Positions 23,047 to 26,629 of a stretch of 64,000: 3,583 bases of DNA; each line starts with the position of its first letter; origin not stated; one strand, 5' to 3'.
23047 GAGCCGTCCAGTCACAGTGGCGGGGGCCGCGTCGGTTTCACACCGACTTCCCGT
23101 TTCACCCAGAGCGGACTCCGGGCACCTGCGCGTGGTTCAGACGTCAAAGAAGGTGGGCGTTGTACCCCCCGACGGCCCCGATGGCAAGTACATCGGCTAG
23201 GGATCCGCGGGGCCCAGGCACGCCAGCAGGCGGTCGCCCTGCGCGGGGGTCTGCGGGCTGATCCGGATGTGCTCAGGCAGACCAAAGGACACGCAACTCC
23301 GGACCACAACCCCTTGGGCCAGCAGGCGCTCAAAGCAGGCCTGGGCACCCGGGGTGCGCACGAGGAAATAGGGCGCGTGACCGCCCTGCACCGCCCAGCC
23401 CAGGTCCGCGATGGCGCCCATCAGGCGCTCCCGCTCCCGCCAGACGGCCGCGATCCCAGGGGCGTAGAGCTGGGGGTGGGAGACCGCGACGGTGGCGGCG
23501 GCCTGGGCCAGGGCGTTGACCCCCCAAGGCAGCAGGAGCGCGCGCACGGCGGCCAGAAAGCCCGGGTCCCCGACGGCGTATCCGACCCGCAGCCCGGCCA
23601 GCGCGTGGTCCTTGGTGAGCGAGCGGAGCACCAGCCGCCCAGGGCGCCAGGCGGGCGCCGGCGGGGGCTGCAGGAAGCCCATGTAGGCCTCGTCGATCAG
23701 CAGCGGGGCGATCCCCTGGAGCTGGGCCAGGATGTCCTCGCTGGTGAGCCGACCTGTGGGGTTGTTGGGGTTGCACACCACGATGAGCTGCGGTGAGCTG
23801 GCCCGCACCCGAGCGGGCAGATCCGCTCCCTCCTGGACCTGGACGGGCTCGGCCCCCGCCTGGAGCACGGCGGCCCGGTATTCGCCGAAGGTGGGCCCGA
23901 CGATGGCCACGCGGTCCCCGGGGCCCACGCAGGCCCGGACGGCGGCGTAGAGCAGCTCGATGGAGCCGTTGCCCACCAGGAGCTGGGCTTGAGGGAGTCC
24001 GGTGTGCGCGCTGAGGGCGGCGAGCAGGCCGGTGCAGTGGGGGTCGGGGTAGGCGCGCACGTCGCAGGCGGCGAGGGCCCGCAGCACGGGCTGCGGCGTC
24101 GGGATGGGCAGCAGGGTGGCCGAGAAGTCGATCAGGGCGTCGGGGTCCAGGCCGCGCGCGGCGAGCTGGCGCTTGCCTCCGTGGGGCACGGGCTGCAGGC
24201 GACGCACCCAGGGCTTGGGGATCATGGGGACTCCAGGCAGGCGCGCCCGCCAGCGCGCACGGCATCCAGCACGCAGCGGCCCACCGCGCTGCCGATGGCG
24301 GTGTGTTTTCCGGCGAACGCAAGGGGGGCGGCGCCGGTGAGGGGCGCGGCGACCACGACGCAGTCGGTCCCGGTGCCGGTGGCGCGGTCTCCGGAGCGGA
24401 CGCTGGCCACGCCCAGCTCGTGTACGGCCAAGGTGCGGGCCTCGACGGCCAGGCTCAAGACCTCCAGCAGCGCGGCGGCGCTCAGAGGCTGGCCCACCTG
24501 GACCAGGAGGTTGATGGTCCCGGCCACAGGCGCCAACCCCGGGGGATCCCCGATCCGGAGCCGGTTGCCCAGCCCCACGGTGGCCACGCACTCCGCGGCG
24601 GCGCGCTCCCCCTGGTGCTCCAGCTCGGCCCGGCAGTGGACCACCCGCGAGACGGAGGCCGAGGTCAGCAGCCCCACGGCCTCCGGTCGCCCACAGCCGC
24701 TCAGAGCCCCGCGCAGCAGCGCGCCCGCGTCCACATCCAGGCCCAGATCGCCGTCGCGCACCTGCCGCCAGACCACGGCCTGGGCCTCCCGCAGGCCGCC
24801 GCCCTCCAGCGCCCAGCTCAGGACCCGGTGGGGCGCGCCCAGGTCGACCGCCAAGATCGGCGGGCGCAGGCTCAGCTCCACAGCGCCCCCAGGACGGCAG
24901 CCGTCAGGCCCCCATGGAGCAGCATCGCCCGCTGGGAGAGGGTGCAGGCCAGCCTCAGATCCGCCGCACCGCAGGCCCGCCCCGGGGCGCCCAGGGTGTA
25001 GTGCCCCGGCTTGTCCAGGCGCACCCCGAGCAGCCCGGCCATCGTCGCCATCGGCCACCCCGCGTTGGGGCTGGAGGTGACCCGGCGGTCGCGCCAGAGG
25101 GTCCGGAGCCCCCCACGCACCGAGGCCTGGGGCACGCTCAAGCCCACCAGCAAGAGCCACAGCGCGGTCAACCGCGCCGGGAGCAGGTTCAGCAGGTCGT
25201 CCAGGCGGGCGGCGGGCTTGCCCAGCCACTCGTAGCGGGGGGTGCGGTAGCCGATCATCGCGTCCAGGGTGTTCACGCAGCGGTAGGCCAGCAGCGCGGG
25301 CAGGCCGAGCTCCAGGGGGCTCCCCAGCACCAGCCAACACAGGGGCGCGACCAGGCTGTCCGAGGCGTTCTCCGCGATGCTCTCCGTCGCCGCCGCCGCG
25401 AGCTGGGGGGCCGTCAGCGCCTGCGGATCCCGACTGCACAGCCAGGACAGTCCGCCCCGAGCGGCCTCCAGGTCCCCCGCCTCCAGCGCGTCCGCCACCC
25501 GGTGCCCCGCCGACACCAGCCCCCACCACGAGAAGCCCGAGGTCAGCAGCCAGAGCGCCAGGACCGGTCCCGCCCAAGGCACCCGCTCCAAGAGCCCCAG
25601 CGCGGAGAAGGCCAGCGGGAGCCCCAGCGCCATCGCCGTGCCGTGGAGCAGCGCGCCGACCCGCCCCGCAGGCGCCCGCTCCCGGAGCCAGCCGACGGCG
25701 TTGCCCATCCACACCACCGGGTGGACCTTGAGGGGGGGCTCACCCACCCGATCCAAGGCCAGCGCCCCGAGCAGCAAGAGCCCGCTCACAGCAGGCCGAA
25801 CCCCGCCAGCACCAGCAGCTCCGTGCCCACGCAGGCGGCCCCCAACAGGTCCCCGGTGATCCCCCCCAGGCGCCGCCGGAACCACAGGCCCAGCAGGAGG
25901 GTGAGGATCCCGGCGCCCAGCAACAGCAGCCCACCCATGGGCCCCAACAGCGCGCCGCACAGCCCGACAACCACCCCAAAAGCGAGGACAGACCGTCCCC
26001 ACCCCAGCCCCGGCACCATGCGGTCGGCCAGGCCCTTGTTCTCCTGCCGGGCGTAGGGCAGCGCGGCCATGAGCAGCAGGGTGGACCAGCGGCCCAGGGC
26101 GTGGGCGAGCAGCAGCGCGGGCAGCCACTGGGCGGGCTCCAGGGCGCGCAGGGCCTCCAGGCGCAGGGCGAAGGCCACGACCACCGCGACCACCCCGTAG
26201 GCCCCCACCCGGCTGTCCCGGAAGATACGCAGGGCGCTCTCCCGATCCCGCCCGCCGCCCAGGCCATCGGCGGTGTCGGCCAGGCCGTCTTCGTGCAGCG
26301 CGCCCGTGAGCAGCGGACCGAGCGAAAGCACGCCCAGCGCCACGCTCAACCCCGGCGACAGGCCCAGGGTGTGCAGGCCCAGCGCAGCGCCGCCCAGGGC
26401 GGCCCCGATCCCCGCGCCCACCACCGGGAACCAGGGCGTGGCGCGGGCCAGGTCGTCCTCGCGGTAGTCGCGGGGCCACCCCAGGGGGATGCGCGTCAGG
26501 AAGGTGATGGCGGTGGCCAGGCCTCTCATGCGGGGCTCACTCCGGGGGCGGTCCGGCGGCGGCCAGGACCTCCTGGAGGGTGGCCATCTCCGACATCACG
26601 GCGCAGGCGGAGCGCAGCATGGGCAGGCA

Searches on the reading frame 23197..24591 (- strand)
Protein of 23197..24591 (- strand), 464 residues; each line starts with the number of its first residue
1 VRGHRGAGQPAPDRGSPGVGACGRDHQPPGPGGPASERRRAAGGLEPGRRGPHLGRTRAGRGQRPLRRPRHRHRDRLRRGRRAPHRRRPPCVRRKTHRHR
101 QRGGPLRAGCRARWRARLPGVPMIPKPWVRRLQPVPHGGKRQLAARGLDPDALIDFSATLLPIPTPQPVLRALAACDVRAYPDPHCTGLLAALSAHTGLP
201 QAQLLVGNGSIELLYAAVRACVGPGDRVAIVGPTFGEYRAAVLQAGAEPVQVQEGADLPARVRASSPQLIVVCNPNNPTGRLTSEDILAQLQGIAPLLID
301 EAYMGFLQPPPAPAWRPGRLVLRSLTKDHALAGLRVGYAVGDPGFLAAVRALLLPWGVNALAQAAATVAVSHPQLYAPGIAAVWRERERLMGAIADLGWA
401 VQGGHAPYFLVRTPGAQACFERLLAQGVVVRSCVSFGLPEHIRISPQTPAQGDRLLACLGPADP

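Call 46: search_protein_families(library=pfam, proteins=[window:23197-24591:-], max_evalue=0.001)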
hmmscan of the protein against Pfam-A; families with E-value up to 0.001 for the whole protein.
window:23197-24591:- (464 aa): 1 family
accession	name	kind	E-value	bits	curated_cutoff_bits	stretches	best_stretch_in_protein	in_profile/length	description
PF00155.27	Aminotran_1_2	-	9.1e-37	127.5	19.7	1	172-456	29-358/361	Aminotransferase class I and II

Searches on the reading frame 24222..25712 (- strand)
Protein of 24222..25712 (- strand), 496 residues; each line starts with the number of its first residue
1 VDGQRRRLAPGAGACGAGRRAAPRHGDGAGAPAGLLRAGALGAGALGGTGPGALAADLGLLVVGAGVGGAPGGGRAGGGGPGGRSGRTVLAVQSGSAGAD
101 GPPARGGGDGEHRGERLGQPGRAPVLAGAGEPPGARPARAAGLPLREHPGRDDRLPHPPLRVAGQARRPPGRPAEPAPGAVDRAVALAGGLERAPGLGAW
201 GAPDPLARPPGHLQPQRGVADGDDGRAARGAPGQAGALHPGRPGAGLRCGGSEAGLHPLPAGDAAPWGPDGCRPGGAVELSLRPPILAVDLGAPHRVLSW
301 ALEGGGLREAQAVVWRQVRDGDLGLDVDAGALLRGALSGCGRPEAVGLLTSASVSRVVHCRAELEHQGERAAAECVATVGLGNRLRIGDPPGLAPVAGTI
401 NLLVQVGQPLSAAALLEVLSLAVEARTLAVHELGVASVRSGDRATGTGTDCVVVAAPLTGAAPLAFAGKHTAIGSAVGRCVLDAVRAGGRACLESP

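Call 46: search_protein_families(library=pfam, proteins=[window:24222-25712:-], max_evalue=0.001)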
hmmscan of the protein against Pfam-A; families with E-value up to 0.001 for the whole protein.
window:24222-25712:- (496 aa): 1 family
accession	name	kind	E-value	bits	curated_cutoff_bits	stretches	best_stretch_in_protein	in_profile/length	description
PF01955.23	CbiZ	-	1.5e-47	162.5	27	1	291-485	2-191/191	Adenosylcobinamide amidohydrolase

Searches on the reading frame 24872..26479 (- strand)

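Call 46: search_protein_families(library=pfam, proteins=[window:24872-26479:-], max_evalue=0.001)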
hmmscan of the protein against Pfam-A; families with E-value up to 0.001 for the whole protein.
window:24872-26479:- (535 aa): 1 family
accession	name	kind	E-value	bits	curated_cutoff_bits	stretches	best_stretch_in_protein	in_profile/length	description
PF03186.18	CobD_Cbib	-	3.4e-78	263.2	34.4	1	236-498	1-256/282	CobD/Cbib protein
